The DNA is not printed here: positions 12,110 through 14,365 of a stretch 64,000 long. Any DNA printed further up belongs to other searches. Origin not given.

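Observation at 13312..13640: Acetolactate-synthase-family TPP enzyme carrying an internal carrier-protein (PP-binding)-like domain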

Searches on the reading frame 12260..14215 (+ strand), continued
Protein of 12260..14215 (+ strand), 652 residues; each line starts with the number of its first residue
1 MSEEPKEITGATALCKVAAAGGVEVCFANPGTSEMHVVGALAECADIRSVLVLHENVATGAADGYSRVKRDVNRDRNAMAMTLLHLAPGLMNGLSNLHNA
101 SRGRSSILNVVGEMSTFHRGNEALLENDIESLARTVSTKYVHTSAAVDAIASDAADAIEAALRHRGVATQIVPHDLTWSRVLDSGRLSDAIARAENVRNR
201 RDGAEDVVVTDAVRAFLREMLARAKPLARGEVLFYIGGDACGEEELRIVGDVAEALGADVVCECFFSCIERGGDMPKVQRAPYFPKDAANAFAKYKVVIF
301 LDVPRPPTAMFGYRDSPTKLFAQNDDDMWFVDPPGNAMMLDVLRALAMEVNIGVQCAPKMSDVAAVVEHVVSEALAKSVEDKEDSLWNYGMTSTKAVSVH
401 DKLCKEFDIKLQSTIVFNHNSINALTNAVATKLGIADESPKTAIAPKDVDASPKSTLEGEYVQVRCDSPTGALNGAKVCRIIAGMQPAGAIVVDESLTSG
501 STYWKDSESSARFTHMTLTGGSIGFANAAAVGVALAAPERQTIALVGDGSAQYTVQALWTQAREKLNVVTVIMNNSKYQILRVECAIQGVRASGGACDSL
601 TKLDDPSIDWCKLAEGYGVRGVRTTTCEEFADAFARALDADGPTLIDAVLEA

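Call 30: find_encoding_contigs(protein=P0128, flank=3000, max_places=2)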
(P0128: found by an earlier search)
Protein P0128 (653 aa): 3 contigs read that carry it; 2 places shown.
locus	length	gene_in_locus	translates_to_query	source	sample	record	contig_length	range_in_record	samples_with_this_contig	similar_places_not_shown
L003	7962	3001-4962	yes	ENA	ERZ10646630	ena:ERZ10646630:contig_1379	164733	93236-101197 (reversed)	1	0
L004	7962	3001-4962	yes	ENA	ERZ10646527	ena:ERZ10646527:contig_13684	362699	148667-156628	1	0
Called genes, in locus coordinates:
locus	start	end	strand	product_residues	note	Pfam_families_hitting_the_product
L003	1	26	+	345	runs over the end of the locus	PF13460:NAD_binding_10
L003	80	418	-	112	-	-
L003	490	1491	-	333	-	PF04757:Pex2_Pex12, PF12678:zf-rbx1 (weak), PF00097:zf-C3HC4, PF13445:zf-RING_UBOX (weak), PF13639:zf-RING_2, PF13920:zf-C3HC4_3, PF13923:zf-C3HC4_2, PF14634:zf-RING_5 (weak)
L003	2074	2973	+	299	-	PF00515:TPR_1 (faint), PF07719:TPR_2 (faint)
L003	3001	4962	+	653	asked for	PF02776:TPP_enzyme_N, PF00550:PP-binding (weak), PF02775:TPP_enzyme_C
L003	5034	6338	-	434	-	PF22788:COP9_hel_rpt, PF01399:PCI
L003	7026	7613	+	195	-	-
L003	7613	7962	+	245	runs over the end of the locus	PF00462:Glutaredoxin (weak), PF02798:GST_N (faint), PF13409:GST_N_2 (weak), PF13417:GST_N_3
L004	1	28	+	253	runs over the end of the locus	PF13460:NAD_binding_10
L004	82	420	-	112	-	-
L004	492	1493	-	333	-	PF04757:Pex2_Pex12, PF12678:zf-rbx1 (weak), PF00097:zf-C3HC4, PF13445:zf-RING_UBOX (weak), PF13639:zf-RING_2, PF13920:zf-C3HC4_3, PF13923:zf-C3HC4_2, PF14634:zf-RING_5 (weak)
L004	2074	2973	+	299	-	PF00515:TPR_1 (faint), PF07719:TPR_2 (faint)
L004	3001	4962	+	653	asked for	PF02776:TPP_enzyme_N, PF00550:PP-binding (weak), PF02775:TPP_enzyme_C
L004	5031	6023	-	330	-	PF22788:COP9_hel_rpt, PF01399:PCI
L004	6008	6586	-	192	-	-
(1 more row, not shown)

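Call 31: find_encoding_contigs(protein=P0193, flank=10000, max_places=2)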
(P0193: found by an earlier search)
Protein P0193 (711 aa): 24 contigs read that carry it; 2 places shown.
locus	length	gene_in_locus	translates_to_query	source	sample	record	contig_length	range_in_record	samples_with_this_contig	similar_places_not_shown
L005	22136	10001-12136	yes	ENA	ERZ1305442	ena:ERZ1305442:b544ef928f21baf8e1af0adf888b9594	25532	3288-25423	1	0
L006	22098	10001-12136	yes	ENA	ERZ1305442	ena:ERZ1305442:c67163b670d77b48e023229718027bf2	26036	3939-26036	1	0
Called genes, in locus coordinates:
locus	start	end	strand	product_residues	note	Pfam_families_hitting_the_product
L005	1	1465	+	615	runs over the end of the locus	PF05997:Nop52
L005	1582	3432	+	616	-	PF12894:ANAPC4_WD40 (faint), PF23389:Beta-prop_WDR19_1st (faint), PF00400:WD40 (faint), PF23381:Beta-prop_IFT122_1st (faint), PF23414:Beta-prop_EML_2 (faint), PF24807:WD40_CDC20-Fz, PF25460:Beta-prop_Aladin (weak), PF24817:WD40_WDHD1_1st, +4 more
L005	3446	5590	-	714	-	-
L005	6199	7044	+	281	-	PF13460:NAD_binding_10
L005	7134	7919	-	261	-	-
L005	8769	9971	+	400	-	PF00254:FKBP_C (weak)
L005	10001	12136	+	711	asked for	PF02776:TPP_enzyme_N, PF00550:PP-binding (weak), PF02775:TPP_enzyme_C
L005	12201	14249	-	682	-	PF22788:COP9_hel_rpt, PF01399:PCI (weak)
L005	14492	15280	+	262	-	PF00462:Glutaredoxin (faint), PF02798:GST_N (faint), PF13417:GST_N_3, PF13409:GST_N_2 (weak), PF13417:GST_N_3, PF13409:GST_N_2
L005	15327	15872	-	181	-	-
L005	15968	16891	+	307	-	-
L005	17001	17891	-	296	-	-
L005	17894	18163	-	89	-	-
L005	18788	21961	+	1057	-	-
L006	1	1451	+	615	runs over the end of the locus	PF05997:Nop52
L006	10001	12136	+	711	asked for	PF02776:TPP_enzyme_N, PF00550:PP-binding (weak), PF02775:TPP_enzyme_C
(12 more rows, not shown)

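Call 32: search_protein_families(library=pfam, proteins=[P0054, P0046, P0193, P0020, P0035], max_evalue=0.01)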
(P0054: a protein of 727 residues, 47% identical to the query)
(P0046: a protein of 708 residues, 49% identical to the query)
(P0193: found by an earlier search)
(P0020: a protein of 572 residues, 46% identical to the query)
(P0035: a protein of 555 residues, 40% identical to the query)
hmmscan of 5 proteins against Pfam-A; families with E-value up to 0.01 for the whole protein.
P0054 (727 aa): 3 families
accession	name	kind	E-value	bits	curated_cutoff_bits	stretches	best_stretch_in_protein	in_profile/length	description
PF02776.23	TPP_enzyme_N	-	3.3e-25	88.6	26.8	1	21-130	2-106/119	Thiamine pyrophosphate enzyme, N-terminal TPP binding domain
PF02775.26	TPP_enzyme_C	-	8.4e-24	84.5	21.9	1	589-724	24-150/151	Thiamine pyrophosphate enzyme, C-terminal TPP binding domain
PF00550.31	PP-binding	-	3.8e-07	30.7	20.8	1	245-309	5-67/67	Phosphopantetheine attachment site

P0046 (708 aa): 3 families
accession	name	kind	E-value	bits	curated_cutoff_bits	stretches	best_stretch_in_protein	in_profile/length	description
PF02776.23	TPP_enzyme_N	-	3.1e-26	91.9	26.8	1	12-122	2-107/119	Thiamine pyrophosphate enzyme, N-terminal TPP binding domain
PF02775.26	TPP_enzyme_C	-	2.2e-24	86.4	21.9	1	570-705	24-150/151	Thiamine pyrophosphate enzyme, C-terminal TPP binding domain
PF00550.31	PP-binding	-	9.1e-05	23.1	20.8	1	248-295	17-64/67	Phosphopantetheine attachment site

P0193 (711 aa): 3 families
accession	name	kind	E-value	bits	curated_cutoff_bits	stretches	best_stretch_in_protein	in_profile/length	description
PF02776.23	TPP_enzyme_N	-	3.1e-25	88.7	26.8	1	21-130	2-106/119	Thiamine pyrophosphate enzyme, N-terminal TPP binding domain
PF02775.26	TPP_enzyme_C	-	7.5e-24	84.7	21.9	1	573-708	24-150/151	Thiamine pyrophosphate enzyme, C-terminal TPP binding domain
PF00550.31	PP-binding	-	3e-07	31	20.8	1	245-309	5-67/67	Phosphopantetheine attachment site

P0020 (572 aa): 2 families
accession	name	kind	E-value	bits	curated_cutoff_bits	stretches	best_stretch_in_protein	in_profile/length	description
PF02776.23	TPP_enzyme_N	-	5.9e-26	91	26.8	1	17-130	2-114/119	Thiamine pyrophosphate enzyme, N-terminal TPP binding domain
PF02775.26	TPP_enzyme_C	-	6.7e-25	88.1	21.9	1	440-567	27-150/151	Thiamine pyrophosphate enzyme, C-terminal TPP binding domain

P0035 (555 aa): 2 families
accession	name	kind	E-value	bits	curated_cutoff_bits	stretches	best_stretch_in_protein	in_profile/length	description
PF02776.23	TPP_enzyme_N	-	4.2e-29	101.2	26.8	1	18-126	2-106/119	Thiamine pyrophosphate enzyme, N-terminal TPP binding domain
PF02775.26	TPP_enzyme_C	-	1.2e-23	84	21.9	1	424-552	25-150/151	Thiamine pyrophosphate enzyme, C-terminal TPP binding domain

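Call 34: predict_structure(alignment_id=A4)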
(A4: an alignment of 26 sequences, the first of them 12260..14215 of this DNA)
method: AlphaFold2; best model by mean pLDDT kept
length: 652 residues; sequences in the alignment: 26
mean_pLDDT: 70.1   pTM: 0.53
mean pLDDT of the five models: 70.1, 67.4, 66.0, 63.4, 61.7
residues with pLDDT >= 90: 65; 70-90: 300; 50-70: 185; < 50: 102
segments of 3 or more residues with pLDDT < 50: 1-4, 28-33, 53-55, 76-89, 114-127, 203-206, 265-274, 310-313, 353-356, 437-466, 520-522
pLDDT, mean of each block of 10 residues (from residue 1): 56 76 53 55 57 54 67 53 43 55 65 43 44 64 82 84 73 71 79 78 57 88 86 84 76 87 54 56 70 90 71 59 86 74 84 57 87 88 86 79 76 73 87 55 29 29 53 89 88 73 77 70 67 80 78 68 83 75 54 58 66 80 93 91 89 74
secondary structure, 60 per line:
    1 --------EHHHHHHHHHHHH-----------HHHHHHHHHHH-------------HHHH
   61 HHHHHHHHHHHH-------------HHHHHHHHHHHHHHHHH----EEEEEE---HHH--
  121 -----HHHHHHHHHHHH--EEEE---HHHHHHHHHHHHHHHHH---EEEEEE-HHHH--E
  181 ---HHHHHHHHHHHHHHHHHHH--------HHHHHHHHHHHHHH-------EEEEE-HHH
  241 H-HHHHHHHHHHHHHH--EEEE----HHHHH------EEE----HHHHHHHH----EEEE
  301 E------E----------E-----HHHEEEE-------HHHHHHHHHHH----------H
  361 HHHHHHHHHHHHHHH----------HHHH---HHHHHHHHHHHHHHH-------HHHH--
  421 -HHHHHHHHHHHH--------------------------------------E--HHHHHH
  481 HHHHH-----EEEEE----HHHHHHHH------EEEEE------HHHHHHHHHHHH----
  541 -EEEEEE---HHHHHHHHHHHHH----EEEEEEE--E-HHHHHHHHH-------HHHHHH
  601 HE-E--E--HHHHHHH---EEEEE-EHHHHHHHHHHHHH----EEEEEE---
elements in order (helices of 4 or more, strands of 3 or more residues): H10-21 H33-43 H57-72 H86-102 E107-112 H126-137 E140-143 H147-163 E167-172 H174-177 H184-202 H211-224 E232-236 H238-241 H243-256 E259-262 H267-271 E278-280 H285-292 E297-301 E328-331 H339-349 H360-375 H386-389 H393-407 H415-418 H422-433 H475-485 E491-495 H500-507 E514-518 H525-536 E542-547 H551-563 E568-574 H579-587 H595-601 H610-616 E620-624 H627-639 E644-649
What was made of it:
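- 12809..13306 (+): Middle (beta) domain, about aa 184-349. Predicted alpha/beta fold, not recognised by PF00205. AF2 secondary structure (call 34).
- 13565..13669 (+): Ser/Pro/Thr/Lys-rich flexible tether (aa 436-470) connecting the carrier domain to the PP domain. pLDDT below 50 for aa 437-466 in the full-length model (call 34).
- Tether: aa 437-466 are modelled at pLDDT below 50 (call 34).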

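Call 47: find_encoding_contigs(protein=P0163, flank=5000, max_places=1)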
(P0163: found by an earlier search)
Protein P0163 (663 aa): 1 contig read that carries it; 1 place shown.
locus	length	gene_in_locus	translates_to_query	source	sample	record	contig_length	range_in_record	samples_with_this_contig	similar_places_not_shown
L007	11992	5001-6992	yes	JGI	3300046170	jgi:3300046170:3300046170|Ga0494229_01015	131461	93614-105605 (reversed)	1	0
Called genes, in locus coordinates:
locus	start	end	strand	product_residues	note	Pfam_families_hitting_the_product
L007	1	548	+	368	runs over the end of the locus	PF24817:WD40_WDHD1_1st (faint), PF23381:Beta-prop_IFT122_1st (weak), PF24814:WD40_Prp19 (faint), PF25174:Beta-prop_THOC3 (weak), PF25175:Beta-prop_WDR5 (faint), PF25460:Beta-prop_Aladin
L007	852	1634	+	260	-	PF13460:NAD_binding_10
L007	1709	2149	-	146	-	-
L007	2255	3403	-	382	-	PF04757:Pex2_Pex12, PF00097:zf-C3HC4 (weak), PF13445:zf-RING_UBOX (weak), PF13639:zf-RING_2, PF13920:zf-C3HC4_3, PF13923:zf-C3HC4_2 (weak), PF14634:zf-RING_5 (weak)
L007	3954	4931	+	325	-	PF00254:FKBP_C, PF00515:TPR_1 (faint), PF07719:TPR_2 (faint), PF13414:TPR_11 (faint)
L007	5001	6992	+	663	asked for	PF02776:TPP_enzyme_N, PF00550:PP-binding, PF02775:TPP_enzyme_C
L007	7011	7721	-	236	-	PF22788:COP9_hel_rpt, PF01399:PCI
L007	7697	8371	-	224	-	PF22788:COP9_hel_rpt (faint)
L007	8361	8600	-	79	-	-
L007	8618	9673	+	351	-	PF00462:Glutaredoxin (faint), PF02798:GST_N (faint), PF13417:GST_N_3, PF13409:GST_N_2 (faint), PF13417:GST_N_3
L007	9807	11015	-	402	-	PF09724:Dcc1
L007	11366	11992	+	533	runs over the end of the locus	PF11708:Slu7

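Call 48: find_encoding_contigs(protein=P0152, flank=5000, max_places=1)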
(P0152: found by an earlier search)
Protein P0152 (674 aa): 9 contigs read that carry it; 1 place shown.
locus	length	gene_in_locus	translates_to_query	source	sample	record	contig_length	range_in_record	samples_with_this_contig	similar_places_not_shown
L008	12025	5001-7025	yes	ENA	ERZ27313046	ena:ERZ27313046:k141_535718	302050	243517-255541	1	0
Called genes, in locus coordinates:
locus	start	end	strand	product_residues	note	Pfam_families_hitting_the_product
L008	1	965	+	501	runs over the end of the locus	PF12894:ANAPC4_WD40 (faint), PF24817:WD40_WDHD1_1st (faint), PF00400:WD40 (faint), PF25174:Beta-prop_THOC3 (weak), PF23381:Beta-prop_IFT122_1st (weak), PF25175:Beta-prop_WDR5 (weak), PF25460:Beta-prop_Aladin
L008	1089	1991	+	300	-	PF13460:NAD_binding_10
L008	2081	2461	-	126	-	-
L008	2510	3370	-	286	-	PF04757:Pex2_Pex12, PF12678:zf-rbx1 (weak), PF00097:zf-C3HC4, PF13445:zf-RING_UBOX (weak), PF13639:zf-RING_2, PF13920:zf-C3HC4_3, PF13923:zf-C3HC4_2, PF14634:zf-RING_5 (weak)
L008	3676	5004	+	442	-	PF00515:TPR_1 (faint), PF07719:TPR_2 (faint)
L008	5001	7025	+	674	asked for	PF02776:TPP_enzyme_N, PF00550:PP-binding, PF02775:TPP_enzyme_C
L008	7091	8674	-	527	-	PF22788:COP9_hel_rpt, PF01399:PCI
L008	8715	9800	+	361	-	PF02798:GST_N (faint), PF00462:Glutaredoxin (faint), PF13409:GST_N_2 (faint), PF13417:GST_N_3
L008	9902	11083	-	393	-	PF09724:Dcc1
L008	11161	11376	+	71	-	-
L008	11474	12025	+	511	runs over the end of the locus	PF11708:Slu7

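Call 49: find_encoding_contigs(protein=P0183, flank=5000, max_places=1)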
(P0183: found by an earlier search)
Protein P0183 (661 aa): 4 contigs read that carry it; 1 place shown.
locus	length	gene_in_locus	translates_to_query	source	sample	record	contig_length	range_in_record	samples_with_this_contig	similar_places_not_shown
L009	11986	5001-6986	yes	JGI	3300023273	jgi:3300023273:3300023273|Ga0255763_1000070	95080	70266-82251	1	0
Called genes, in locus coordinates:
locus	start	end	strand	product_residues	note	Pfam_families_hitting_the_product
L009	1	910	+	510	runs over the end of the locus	PF24817:WD40_WDHD1_1st (faint), PF25460:Beta-prop_Aladin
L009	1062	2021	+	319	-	PF13460:NAD_binding_10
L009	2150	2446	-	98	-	-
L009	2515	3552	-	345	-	PF04757:Pex2_Pex12, PF00097:zf-C3HC4, PF12678:zf-rbx1 (weak), PF13445:zf-RING_UBOX (weak), PF13639:zf-RING_2, PF13920:zf-C3HC4_3, PF13923:zf-C3HC4_2, PF14634:zf-RING_5 (weak)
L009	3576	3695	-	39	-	-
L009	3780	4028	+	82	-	-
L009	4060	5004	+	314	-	PF07719:TPR_2 (faint), PF00515:TPR_1 (faint)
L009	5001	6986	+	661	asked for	PF02776:TPP_enzyme_N, PF02775:TPP_enzyme_C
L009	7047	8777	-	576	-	PF22788:COP9_hel_rpt, PF01399:PCI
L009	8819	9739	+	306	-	PF02798:GST_N (faint), PF00462:Glutaredoxin (faint), PF13409:GST_N_2 (weak), PF13417:GST_N_3, PF13409:GST_N_2 (weak), PF13417:GST_N_3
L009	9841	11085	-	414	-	PF09724:Dcc1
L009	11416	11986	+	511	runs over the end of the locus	PF11708:Slu7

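Call 57: fold_search(model_id=the predicted structure, library=pdb)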
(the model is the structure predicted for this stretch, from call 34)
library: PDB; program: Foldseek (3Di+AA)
matches with E <= 10: 1406; with E <= 0.001: 399
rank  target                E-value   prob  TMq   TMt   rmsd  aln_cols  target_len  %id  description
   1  7orx_CCC              2.4e-22  1.00  0.35  0.42  15.3       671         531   21  Rhodococcus jostii RHA1 thiamine diphosphate-dependent 4-hydroxybenzoylformate decarboxylase (released 2021-06-16)
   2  7orx_AAA              7.8e-22  1.00  0.35  0.42  14.9       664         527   22  Rhodococcus jostii RHA1 thiamine diphosphate-dependent 4-hydroxybenzoylformate decarboxylase (released 2021-06-16)
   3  1mcz_A                1.0e-21  1.00  0.36  0.43  15.0       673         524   21  BENZOYLFORMATE DECARBOXYLASE FROM PSEUDOMONAS PUTIDA COMPLEXED WITH AN INHIBITOR, R-MANDELATE (released 2003-02-25)
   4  6qsi_B                1.0e-21  1.00  0.35  0.42  15.3       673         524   22  Pseudomonas fluorescens Pf-5 thiamine diphosphate-dependent 4-hydroxybenzoylformate decarboxylase (released 2020-01-08)
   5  6qsi_A                1.3e-21  1.00  0.36  0.44  12.9       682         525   21  Pseudomonas fluorescens Pf-5 thiamine diphosphate-dependent 4-hydroxybenzoylformate decarboxylase (released 2020-01-08)
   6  4juc_A                1.7e-21  1.00  0.35  0.41  15.2       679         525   21  Crystal Structure of the Ser26Met mutant of Benzoylformate Decarboxylase from Pseudomonas putida (released 2013-04-17)
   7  4k9p_C                4.0e-21  1.00  0.35  0.43  15.1       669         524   21  Crystal Structure of the His281Tyr/Ala460Ile Double Mutant of Benzoylformate Decarboxylase from Pseudomonas putida (released 2013-05-15)
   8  4gm0                  6.5e-21  1.00  0.36  0.44  14.3       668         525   21  Crystal Structure of Benzoylformate Decarboxylase Mutant L403N (released 2013-05-22)
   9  3f6b                  6.9e-21  1.00  0.36  0.44  14.7       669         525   21  Crystal structure of benzoylformate decarboxylase in complex with the pyridyl inhibitor PAA (released 2008-12-09)
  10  4k9o_A                6.9e-21  1.00  0.36  0.43  14.8       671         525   21  Crystal Structure of the Phe397Ala mutant of Benzoylformate Decarboxylase from Pseudomonas putida (released 2013-05-08)
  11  4fee_B                7.2e-21  1.00  0.35  0.38  13.3       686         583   17  High-resolution structure of pyruvate oxidase in complex with reaction intermediate 2-hydroxyethyl-thiamin diphosphate (released 2012-06-20)
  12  8xbq                  7.6e-21  1.00  0.36  0.43  14.3       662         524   22  Crystal structure of activity improved formolase variant K1 (released 2024-12-11)
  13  4juf_A                8.4e-21  1.00  0.36  0.43  14.6       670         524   22  Crystal Structure of His281Ala mutant of Benzoylformate Decarboxylase from Pseudomonas putida (released 2013-05-01)
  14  4k9o_C                1.2e-20  1.00  0.36  0.43  14.6       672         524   21  Crystal Structure of the Phe397Ala mutant of Benzoylformate Decarboxylase from Pseudomonas putida (released 2013-05-08)
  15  8xbo                  1.4e-20  1.00  0.35  0.43  14.5       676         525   21  Crystal structure of activity improved formolase variant K6 (released 2024-12-11)
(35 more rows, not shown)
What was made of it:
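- The full-length AF2 model is too poor (pLDDT 70, pTM 0.53, TM 0.35-0.44 to BFD) to test whether the arm can reach the active site (calls 34, 57).
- Tried and rejected: It cannot be used for ACP docking or distance estimates (calls 34, 57).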

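Call 60: search_protein_representatives(protein=window:12260-14215:+)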
Query: 652 residues. Proteins with E-value up to 0.001 (for the whole library): 10223; up to 1e-10: 3177; up to 1e-30: 555. The best 150 are listed.
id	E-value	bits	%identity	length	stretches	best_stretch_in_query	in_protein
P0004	5.0e-257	870.6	65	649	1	3-650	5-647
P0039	1.3e-105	370.5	46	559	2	9-333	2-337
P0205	1.3e-101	357.3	48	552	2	9-318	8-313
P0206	3.8e-101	355.8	46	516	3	466-650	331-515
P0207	7.9e-100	351.4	43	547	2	473-648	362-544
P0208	5.1e-94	332.2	46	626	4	5-182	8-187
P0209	3.0e-90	319.8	46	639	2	469-639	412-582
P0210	1.9e-88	313.8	45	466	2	9-321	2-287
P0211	1.6e-87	310.8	43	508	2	19-350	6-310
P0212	7.0e-87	308.6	41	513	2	9-332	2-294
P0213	7.3e-87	308.6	43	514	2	9-321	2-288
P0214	8.8e-87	308.3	39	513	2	9-348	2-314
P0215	1.4e-86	307.7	41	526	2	7-347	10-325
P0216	1.5e-86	307.6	42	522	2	9-324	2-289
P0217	2.1e-86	307.1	42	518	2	9-333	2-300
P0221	1.2e-84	301.3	48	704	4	9-143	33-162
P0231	8.5e-83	295.1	38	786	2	467-648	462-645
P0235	9.9e-82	291.6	43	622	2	468-650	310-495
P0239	5.5e-81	289.2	46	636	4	9-183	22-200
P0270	6.5e-75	269.1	45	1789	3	474-649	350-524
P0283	1.1e-72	261.7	38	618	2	10-320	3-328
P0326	9.6e-68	245.4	41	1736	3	473-651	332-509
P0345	5.7e-65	236.3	36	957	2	445-649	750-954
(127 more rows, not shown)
